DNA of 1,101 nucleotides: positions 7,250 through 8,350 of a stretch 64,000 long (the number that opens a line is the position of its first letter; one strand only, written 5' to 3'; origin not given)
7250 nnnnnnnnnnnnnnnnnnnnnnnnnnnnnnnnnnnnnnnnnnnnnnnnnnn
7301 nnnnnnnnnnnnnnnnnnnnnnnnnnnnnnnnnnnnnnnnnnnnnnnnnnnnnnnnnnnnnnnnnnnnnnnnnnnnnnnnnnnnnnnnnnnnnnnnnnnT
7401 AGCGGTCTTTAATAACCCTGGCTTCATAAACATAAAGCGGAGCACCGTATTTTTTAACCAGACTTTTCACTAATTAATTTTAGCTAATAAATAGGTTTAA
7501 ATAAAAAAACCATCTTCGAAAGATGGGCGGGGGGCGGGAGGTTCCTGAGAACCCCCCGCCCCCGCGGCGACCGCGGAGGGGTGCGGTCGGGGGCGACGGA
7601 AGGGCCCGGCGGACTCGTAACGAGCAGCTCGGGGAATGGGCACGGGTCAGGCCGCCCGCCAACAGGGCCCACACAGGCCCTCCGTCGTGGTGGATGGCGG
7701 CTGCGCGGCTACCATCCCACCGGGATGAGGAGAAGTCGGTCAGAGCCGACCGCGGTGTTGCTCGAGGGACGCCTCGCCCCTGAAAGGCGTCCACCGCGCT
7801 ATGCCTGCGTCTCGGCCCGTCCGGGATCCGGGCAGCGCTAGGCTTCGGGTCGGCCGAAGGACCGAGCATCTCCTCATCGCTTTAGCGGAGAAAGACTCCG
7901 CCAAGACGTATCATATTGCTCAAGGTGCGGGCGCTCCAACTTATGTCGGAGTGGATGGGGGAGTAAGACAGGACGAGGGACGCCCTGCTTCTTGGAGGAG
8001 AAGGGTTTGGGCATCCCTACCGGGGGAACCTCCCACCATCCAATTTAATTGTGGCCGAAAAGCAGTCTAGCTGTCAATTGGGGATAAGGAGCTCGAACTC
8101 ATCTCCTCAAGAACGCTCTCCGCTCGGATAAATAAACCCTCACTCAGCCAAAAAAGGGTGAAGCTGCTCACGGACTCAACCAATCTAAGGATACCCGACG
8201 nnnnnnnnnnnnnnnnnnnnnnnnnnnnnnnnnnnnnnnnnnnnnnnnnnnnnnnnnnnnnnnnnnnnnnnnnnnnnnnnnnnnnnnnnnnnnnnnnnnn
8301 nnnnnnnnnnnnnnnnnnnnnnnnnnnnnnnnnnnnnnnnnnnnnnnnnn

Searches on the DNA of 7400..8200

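Call 82: search_rna_families(source=window, start=7400, end=8200, threshold=evalue, max_evalue=1)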
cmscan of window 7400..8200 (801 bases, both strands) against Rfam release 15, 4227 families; matches with E-value up to 1: 4.
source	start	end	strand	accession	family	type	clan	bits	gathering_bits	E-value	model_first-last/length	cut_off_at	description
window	7528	7563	-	RF00772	mir-328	Gene; miRNA;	-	23.5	70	0.18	1-75/75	no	mir-328 microRNA precursor family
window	7527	7565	+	RF03627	mir-9168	Gene; miRNA;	-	23.1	100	0.052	31-70/95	no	mir-9168 microRNA precursor family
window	7527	7565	-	RF03383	mir-1976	Gene; miRNA;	-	20.1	71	0.29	1-52/52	no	mir-1976 microRNA precursor family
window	7503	7591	-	RF02631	Hrs13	Gene; sRNA;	-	14.7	52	0.98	1-82/82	no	Hfq-regulated sRNA 13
